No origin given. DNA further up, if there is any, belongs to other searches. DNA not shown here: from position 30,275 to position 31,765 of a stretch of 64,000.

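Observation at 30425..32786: Conserved-looking two-gene module: SPFH/band-7 protein with GYF-like tail plus double zinc-ribbon membrane-anchored protein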

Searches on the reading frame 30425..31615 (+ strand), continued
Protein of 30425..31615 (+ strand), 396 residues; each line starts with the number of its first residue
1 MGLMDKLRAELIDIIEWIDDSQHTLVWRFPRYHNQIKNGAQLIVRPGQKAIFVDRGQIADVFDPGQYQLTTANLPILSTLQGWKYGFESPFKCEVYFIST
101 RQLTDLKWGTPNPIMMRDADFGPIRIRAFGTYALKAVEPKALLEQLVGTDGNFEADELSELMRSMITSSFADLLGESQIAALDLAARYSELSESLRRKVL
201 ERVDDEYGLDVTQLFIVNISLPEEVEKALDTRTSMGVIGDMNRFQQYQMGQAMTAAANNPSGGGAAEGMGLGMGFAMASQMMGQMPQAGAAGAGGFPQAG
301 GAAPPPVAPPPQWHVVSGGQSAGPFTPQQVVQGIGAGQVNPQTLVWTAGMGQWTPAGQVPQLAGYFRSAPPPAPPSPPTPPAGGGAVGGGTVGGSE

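Call 69: find_encoding_contigs(protein=P0347, flank=5000, max_places=2)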
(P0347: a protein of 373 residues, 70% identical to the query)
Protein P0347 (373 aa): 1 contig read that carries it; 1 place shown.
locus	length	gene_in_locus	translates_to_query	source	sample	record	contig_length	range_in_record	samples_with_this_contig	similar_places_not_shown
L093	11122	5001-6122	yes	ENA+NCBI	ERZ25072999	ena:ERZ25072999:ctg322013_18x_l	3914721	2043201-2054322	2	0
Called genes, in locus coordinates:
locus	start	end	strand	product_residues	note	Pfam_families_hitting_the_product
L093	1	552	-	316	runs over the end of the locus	PF00781:DAGK_cat, PF19279:YegS_C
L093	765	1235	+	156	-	-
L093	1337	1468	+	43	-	-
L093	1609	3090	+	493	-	-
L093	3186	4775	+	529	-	PF01103:Omp85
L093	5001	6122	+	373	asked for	PF13421:Band_7_1, PF01145:Band_7, PF14237:GYF_2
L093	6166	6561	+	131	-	PF02675:AdoMet_dc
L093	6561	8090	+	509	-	PF13785:DUF4178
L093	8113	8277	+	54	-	-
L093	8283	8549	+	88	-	PF03994:DUF350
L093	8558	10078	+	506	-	PF01564:Spermine_synth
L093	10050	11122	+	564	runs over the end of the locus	PF00890:FAD_binding_2 (weak), PF01266:DAO, PF13450:NAD_binding_8, PF01593:Amino_oxidase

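Call 70: find_encoding_contigs(protein=P0276, flank=5000, max_places=2)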
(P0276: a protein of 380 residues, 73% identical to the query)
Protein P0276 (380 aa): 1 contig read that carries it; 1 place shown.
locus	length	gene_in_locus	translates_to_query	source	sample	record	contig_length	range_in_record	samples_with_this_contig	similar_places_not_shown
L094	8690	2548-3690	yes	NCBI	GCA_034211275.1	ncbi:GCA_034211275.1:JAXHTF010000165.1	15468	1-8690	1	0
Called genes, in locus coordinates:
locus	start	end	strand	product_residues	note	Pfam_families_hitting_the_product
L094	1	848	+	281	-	?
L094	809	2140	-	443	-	-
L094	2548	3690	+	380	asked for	PF13421:Band_7_1, PF01145:Band_7, PF14237:GYF_2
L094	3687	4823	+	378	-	-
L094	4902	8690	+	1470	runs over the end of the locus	PF10101:DUF2339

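Call 78: predict_structure(alignment_id=A2)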
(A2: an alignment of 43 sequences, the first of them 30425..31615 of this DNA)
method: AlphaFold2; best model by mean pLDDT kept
length: 396 residues; sequences in the alignment: 43
mean_pLDDT: 66.3   pTM: 0.42
mean pLDDT of the five models: 66.3, 64.0, 63.9, 62.5, 56.9
residues with pLDDT >= 90: 22; 70-90: 175; 50-70: 99; < 50: 100
segments of 3 or more residues with pLDDT < 50: 18-20, 86-89, 234-241, 262-308, 369-372, 380-396
pLDDT, mean of each block of 10 residues (from residue 1): 51 52 63 63 81 78 83 62 49 75 76 76 78 80 64 67 86 77 70 85 82 78 66 46 56 55 44 44 34 31 45 84 88 89 90 90 73 51 41 39
secondary structure, 60 per line:
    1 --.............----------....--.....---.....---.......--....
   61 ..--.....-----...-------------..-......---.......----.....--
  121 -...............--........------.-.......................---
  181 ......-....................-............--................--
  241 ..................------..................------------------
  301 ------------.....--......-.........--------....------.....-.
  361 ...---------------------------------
elements in order: H3-13 E26-29 E40-44 E48-54 E57-62 E65-69 E94-99 E103-109 E114-118 E122-136 H139-146 H155-177 H181-186 H188-207 E209-220 H223-238 H241-258 H265-282 E313-317 E320-325 H327-335 E344-347 H360-363
